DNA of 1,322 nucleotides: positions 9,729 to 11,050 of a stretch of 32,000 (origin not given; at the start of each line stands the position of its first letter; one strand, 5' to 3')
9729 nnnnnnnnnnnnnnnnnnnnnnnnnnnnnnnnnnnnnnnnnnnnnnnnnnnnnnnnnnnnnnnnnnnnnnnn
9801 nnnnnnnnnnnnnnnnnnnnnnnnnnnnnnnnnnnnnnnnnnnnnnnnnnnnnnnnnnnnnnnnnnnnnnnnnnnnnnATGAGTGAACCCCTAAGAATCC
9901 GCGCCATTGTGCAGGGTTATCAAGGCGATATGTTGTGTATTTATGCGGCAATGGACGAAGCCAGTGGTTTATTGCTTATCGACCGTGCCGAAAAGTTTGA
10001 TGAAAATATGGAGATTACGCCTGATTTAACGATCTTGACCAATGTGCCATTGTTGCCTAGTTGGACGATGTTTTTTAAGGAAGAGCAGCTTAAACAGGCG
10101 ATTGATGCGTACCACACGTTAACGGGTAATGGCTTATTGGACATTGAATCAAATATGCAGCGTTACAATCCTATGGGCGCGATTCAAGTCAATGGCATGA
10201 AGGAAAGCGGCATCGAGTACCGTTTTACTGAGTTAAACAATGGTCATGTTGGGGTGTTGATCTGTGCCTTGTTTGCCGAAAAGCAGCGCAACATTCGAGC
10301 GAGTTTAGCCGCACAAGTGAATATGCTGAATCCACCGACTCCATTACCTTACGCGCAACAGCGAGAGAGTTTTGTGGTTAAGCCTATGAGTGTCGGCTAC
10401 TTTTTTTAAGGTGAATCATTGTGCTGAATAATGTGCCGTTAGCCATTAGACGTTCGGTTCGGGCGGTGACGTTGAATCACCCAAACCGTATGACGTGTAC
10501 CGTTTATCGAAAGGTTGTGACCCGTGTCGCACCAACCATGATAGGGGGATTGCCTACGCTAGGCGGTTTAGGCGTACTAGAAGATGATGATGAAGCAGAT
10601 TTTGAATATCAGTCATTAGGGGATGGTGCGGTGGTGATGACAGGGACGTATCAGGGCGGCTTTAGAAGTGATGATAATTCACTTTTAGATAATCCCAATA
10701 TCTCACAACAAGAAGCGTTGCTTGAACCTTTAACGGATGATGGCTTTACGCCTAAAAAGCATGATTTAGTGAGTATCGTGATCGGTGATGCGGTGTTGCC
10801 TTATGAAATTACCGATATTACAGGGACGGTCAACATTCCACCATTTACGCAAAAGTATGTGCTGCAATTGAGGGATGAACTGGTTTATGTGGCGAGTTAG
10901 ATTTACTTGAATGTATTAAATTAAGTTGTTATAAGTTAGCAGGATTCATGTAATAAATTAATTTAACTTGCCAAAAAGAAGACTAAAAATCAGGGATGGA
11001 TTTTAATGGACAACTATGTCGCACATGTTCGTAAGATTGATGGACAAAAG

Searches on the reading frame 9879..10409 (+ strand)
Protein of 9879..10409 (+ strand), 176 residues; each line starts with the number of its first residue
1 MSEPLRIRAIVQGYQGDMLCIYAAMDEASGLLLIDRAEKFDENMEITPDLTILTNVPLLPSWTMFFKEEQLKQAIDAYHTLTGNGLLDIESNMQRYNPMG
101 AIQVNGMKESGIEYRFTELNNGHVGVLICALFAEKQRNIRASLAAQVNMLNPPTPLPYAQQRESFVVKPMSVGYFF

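Call 6: search_protein_families(library=phrogs, proteins=[window:9879-10409:+])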
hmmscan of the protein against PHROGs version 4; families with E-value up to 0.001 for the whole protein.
window:9879-10409:+ (176 aa): 1 family
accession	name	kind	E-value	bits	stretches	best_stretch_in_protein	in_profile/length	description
phrog_4179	-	unknown function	2.2e-31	110.2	1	1-143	1-149/169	-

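Call 7: search_protein_families(library=pfam, proteins=[window:9879-10409:+], max_evalue=0.01)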
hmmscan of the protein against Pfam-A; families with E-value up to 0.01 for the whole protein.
window:9879-10409:+ (176 aa): 0 families

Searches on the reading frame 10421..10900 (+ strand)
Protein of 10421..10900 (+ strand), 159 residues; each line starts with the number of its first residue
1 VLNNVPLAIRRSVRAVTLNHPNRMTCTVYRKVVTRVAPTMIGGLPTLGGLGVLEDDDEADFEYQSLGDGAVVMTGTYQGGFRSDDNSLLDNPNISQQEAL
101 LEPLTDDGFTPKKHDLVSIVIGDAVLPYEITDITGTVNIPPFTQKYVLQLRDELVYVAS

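Call 32: find_related_loci(query=window:10421-10900:+, collection=metagenome_contigs, flank=10000)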
Query window:10421-10900:+ (159 aa) in metagenome_contigs; peptide patterns used: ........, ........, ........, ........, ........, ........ (x = any residue, [..] = any of these).
169 stretches matched a pattern; 9 encode a relative of the query (tblastn E <= 1e-3); 9 distinct loci.
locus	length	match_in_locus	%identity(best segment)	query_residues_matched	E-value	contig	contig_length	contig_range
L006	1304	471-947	87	1-159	5e-98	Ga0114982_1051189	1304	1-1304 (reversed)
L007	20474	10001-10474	94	1-158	6e-90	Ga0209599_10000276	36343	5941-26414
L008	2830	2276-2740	79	1-155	2e-85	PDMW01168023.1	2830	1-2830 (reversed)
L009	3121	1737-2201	79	1-155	1e-84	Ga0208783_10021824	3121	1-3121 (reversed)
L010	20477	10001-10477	85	1-159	1e-79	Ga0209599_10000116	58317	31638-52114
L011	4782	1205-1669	85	1-155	5e-77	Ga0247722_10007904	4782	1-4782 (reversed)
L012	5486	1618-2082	75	1-155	4e-70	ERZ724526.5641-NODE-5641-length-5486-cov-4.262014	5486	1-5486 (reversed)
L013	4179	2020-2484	74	1-155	7e-70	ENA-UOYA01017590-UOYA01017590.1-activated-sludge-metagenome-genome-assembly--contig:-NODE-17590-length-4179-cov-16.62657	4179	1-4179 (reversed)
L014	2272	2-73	83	132-155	7e-9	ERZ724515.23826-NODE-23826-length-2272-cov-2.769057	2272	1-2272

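Call 38: search_protein_families(library=pfam, proteins=[L010:10501-13620:-, L010:13657-14781:-, L010:14881-16248:-, L010:16245-17264:-, L010:17261-19096:-, L011:1718-2095:-, L011:2309-3127:+, L011:3079-3414:+, window:10421-10900:+], max_evalue=0.01)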
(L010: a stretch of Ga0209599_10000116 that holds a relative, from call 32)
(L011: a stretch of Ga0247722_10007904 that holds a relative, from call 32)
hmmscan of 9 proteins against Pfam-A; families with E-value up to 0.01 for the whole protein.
L010:10501-13620:- (1039 aa): 5 families
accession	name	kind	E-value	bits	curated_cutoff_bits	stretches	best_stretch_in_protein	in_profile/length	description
PF18766.7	SWI2_SNF2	-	5.3e-20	72.5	26.7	1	281-544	1-208/221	SWI2/SNF2 ATPase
PF04313.20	HSDR_N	-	4.2e-17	63.1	25.1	1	119-214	107-195/198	Type I restriction enzyme R protein N terminus (HSDR_N)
PF04851.21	ResIII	-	1.5e-13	51.4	22.5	1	278-437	4-149/164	Type III restriction enzyme, res subunit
PF22679.2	T1R_D3-like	-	1.6e-10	42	27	1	659-721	90-156/158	Type I restriction enzyme subunit R domain 3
PF00270.35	DEAD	-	3.8e-05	23.9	26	1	299-485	14-164/167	DEAD/DEAH box helicase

L010:13657-14781:- (374 aa): 2 families
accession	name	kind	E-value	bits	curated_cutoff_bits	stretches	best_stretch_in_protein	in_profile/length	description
PF14281.12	PDDEXK_4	-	4.2e-10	40.3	22.3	1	29-222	4-182/183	PD-(D/E)XK nuclease superfamily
PF23210.1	HEAT_Maestro_2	-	0.00016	20.6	27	1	153-256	544-646/650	MROH2B-like, HEAT repeats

L010:14881-16248:- (455 aa): 1 family
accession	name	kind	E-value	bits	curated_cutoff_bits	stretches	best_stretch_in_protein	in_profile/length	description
PF01420.25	Methylase_S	-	5.5e-27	95.5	22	2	21-202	1-166/168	Type I restriction modification DNA specificity domain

L010:16245-17264:- (339 aa): 2 families
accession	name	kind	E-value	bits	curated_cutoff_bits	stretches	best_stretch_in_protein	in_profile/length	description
PF06250.17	YhcG_C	-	1.8e-56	190.8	32.5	1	174-325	3-156/157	YhcG PDDEXK nuclease domain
PF17761.7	DUF1016_N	-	9e-42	142.9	32.8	1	17-152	2-137/137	DUF1016 N-terminal domain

L010:17261-19096:- (611 aa): 3 families
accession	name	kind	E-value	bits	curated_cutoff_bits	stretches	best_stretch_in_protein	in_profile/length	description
PF02384.22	N6_Mtase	-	1.1e-60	206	20.4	1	150-463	3-290/311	N-6 DNA Methylase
PF12161.14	HsdM_N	-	5.6e-25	89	24.5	1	6-138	1-135/135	HsdM N-terminal domain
PF05175.20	MTS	-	0.00029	21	23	1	205-291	34-112/170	Methyltransferase small domain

L011:1718-2095:- (125 aa): 1 family
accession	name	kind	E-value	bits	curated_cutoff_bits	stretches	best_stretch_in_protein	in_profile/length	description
PF03869.20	Arc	-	2.1e-11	43.9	20.4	1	30-72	2-44/50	Arc-like DNA binding domain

L011:2309-3127:+ (272 aa): 2 families
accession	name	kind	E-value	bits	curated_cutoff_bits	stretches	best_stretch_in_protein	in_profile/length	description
PF09669.15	Phage_pRha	-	9.8e-06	26.5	29.9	1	44-121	1-88/91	Phage regulatory protein Rha (Phage_pRha)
PF13545.12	HTH_Crp_2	-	0.0026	18.1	27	1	42-74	21-53/70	Crp-like helix-turn-helix domain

L011:3079-3414:+ (111 aa): 0 families

window:10421-10900:+ (159 aa): 0 families

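Call 39: search_protein_families(library=padloc, proteins=[L010:10501-13620:-, L010:13657-14781:-, L010:14881-16248:-, L010:16245-17264:-, L010:17261-19096:-, L011:1718-2095:-, L011:2309-3127:+, L011:3079-3414:+], max_evalue=0.001)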
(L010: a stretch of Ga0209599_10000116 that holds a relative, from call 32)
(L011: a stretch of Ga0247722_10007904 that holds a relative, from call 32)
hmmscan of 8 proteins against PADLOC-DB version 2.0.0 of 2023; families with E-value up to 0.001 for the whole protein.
L010:10501-13620:- (1039 aa): 8 families
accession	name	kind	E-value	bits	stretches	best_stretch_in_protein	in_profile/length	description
PDLC03040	REase_I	-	7.1e-35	118.1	1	5-813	6-779/1029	Type I restriction enzyme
PDLC03048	REase_I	-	4.3e-31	105.9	2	119-437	98-395/976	Type I restriction enzyme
PDLC03041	REase_I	-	7.8e-14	48.6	2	660-737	668-746/1099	Type I restriction enzyme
PDLC03045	REase_I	-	4.9e-13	45.9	1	274-435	254-408/995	Type I restriction enzyme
PDLC03044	REase_I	-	6.8e-13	45.5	2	666-757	630-722/1034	Type I restriction enzyme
PDLC03046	REase_I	-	2.1e-12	43.8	2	667-722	674-729/1025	Type I restriction enzyme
PDLC02707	PbeA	-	1.1e-07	28.8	1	271-435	246-400/672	PbeA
PDLC02704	PbeA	-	9e-05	19.1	0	300-436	271-406/682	PbeA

L010:13657-14781:- (374 aa): 11 families
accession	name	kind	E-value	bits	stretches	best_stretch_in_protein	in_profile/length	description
PDLC04973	PDC-S26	-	7.5e-44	148.6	1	13-365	29-377/394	-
PDLC04975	PDC-S26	-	8e-34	115.5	1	12-369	9-346/351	-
PDLC04981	PDC-S26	-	5.4e-30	102.9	1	1-372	1-349/358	-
PDLC04970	PDC-S26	-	7.1e-19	66.2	1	6-335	10-320/373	-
PDLC04982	PDC-S26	-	3.1e-16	57.6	1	19-150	17-151/392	-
PDLC04977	PDC-S26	-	5.8e-12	43.4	1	28-250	32-251/400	-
PDLC04983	PDC-S26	-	6.6e-11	40.2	1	41-369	51-383/413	-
PDLC04978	PDC-S26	-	1.4e-08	32.3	1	23-215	23-234/451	-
PDLC04980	PDC-S26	-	4.2e-08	31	1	33-352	38-347/389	-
PDLC04969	PDC-S26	-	3.4e-06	24.4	1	27-177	30-166/367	-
PDLC04979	PDC-S26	-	0.00047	17.2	1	17-145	15-126/383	-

L010:14881-16248:- (455 aa): 112 families (the best 25 are shown)
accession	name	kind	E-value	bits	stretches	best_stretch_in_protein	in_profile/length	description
PDLC03105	Specificity_I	-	2.8e-119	397.5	1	2-447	3-442/448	Type I specificity subunit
PDLC03072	Specificity_I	-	6.9e-113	376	1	1-447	1-444/448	Type I specificity subunit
PDLC03090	Specificity_I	-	2.5e-88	295.2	1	5-442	3-433/434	Type I specificity subunit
PDLC03073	Specificity_I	-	1.9e-87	292.3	2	8-253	2-249/437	Type I specificity subunit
PDLC03162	Specificity_I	-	2.4e-62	209.2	1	19-443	3-419/431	Type I specificity subunit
PDLC03191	Specificity_I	-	5.4e-53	178.8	2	2-248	7-247/436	Type I specificity subunit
PDLC03169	Specificity_I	-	6.4e-51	172.1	2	153-422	139-401/461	Type I specificity subunit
PDLC03142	Specificity_I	-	4.8e-48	162.1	1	121-448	147-467/483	Type I specificity subunit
PDLC03070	Specificity_I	-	3e-47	159.6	2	160-444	153-433/435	Type I specificity subunit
PDLC03174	Specificity_I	-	3.3e-46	156.1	2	172-453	174-448/468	Type I specificity subunit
PDLC03147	Specificity_I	-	7.1e-44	148.3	2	159-444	144-429/431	Type I specificity subunit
PDLC03179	Specificity_I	-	3.9e-43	146.2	2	205-436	359-588/589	Type I specificity subunit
PDLC03165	Specificity_I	-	7.6e-43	145.5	2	16-221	13-214/411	Type I specificity subunit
PDLC03083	Specificity_I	-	1.5e-42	143.6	1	6-443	287-708/717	Type I specificity subunit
PDLC03086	Specificity_I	-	5e-40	135.8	2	43-193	30-179/458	Type I specificity subunit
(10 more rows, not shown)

L010:16245-17264:- (339 aa): 30 families (the best 25 are shown)
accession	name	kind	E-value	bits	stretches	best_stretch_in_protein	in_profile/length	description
PDLC04795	PDC-S02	-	1.6e-130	433.4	1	1-329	16-344/357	-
PDLC04831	PDC-S02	-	9.5e-116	385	1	5-328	6-340/346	-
PDLC04807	PDC-S02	-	1.4e-96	321.8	1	1-328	4-338/351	-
PDLC04803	PDC-S02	-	1.5e-94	314.6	1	75-331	7-260/269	-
PDLC04810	PDC-S02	-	5.7e-94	313.2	1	14-325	15-340/355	-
PDLC04822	PDC-S02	-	1.3e-91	305.3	1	2-296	2-293/294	-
PDLC04801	PDC-S02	-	3.6e-86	286.3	2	2-177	2-178/205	-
PDLC04813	PDC-S02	-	1.7e-66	221.4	1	171-329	4-162/175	-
PDLC04826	PDC-S02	-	1e-54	183.5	1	11-214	12-216/222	-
PDLC04820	PDC-S02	-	5.1e-49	165.1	1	10-326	26-317/332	-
PDLC04827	PDC-S02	-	1e-46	157.5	1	3-226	3-230/234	-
PDLC04817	PDC-S02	-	5.2e-39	132.5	2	11-200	9-205/286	-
PDLC04811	PDC-S02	-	9.1e-35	118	1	11-153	13-155/172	-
PDLC04821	PDC-S02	-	7.4e-34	114.8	1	1-127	1-127/133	-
PDLC04798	PDC-S02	-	1.3e-33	114.9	1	176-315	52-191/222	-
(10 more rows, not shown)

L010:17261-19096:- (611 aa): 29 families (the best 25 are shown)
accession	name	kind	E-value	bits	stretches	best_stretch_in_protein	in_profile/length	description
PDLC03029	MTase_I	-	3.5e-272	902.7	2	2-510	5-478/661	Type I methyltransferase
PDLC03031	MTase_I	-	1.1e-49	167.4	1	5-448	7-457/834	Type I methyltransferase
PDLC03022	MTase_I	-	7.6e-49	164.8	1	1-424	1-428/857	Type I methyltransferase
PDLC03027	MTase_I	-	6.1e-47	158.6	1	83-445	63-407/810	Type I methyltransferase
PDLC03038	MTase_I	-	6.5e-38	128.2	1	3-447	6-423/896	Type I methyltransferase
PDLC03035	MTase_I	-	7e-37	125.3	1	2-440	6-424/653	Type I methyltransferase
PDLC03039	MTase_I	-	1.1e-35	121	1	4-451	5-425/708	Type I methyltransferase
PDLC03021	MTase_I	-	6.6e-35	118.9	1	92-446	84-417/491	Type I methyltransferase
PDLC03019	MTase_I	-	7.6e-35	118.4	1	143-446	140-421/932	Type I methyltransferase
PDLC03026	MTase_I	-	3.4e-34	116.8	1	119-446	92-399/487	Type I methyltransferase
PDLC03033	MTase_I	-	7.6e-31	105.6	1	153-446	182-463/541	Type I methyltransferase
PDLC03032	MTase_I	-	1.5e-30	104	1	149-420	136-389/1001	Type I methyltransferase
PDLC04134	mad2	-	2.1e-29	100.7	1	4-448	139-488/492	mads_2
PDLC03028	MTase_I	-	5.4e-29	98.9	1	1-488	724-1201/1236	Type I methyltransferase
PDLC03240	MTase_II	-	1.5e-27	94.6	1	11-447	13-431/511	Type II methyltransferase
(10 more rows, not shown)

L011:1718-2095:- (125 aa): 0 families

L011:2309-3127:+ (272 aa): 1 family
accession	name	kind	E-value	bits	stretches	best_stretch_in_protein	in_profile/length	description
PDLC05067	PDC-S69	-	7.9e-08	30.3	1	186-263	73-144/289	-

L011:3079-3414:+ (111 aa): 0 families

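Call 40: search_protein_families(library=pfam, proteins=[window:10421-10900:+], max_evalue=0.01)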
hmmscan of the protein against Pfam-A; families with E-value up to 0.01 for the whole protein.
window:10421-10900:+ (159 aa): 0 families

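Call 61: search_protein_families(library=phrogs, proteins=[window:10421-10900:+], max_evalue=0.00001)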
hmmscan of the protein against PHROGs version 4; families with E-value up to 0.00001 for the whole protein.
window:10421-10900:+ (159 aa): 1 family
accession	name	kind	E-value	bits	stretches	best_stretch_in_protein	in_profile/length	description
phrog_4597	-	unknown function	6.4e-36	124.6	1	1-156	5-172/180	-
